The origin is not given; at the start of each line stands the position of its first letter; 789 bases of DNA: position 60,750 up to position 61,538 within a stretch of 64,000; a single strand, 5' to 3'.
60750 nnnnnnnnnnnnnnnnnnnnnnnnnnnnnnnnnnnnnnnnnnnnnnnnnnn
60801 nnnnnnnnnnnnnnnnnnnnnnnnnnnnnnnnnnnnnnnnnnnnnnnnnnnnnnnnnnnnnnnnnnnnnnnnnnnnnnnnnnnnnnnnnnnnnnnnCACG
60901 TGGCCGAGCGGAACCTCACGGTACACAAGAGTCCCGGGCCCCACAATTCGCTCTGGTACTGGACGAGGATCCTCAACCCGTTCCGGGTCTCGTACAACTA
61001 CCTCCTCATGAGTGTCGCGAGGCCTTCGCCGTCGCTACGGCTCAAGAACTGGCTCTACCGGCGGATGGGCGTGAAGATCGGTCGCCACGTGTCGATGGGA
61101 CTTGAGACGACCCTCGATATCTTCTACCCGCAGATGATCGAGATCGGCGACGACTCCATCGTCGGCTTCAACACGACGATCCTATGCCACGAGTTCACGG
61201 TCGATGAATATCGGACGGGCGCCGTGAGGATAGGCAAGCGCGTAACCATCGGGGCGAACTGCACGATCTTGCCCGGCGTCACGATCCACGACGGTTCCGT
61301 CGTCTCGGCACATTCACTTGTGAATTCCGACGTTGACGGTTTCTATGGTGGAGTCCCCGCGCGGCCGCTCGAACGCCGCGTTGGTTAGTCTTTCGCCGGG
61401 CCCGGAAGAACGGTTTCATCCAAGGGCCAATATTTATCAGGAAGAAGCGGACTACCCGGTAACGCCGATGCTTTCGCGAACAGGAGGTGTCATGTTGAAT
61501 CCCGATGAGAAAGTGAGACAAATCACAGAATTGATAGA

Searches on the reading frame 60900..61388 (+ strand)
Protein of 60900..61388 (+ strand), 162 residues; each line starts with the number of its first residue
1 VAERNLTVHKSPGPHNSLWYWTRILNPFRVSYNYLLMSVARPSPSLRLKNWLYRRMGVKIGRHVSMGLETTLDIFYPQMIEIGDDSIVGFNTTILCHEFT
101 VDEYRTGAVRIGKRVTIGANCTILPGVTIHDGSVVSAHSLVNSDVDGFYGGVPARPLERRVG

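Call 76: search_protein_families(library=pfam, proteins=[window:60900-61388:+], max_evalue=0.00001)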
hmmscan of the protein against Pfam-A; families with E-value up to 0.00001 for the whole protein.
window:60900-61388:+ (162 aa): 2 families
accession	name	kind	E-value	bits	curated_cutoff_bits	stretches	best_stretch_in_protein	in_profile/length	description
PF00132.30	Hexapep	-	2.5e-11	43.2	27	1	109-142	2-35/36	Bacterial transferase hexapeptide (six repeats)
PF14602.12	Hexapep_2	-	9.4e-11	41.7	27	1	109-137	2-28/34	Hexapeptide repeat of succinyl-transferase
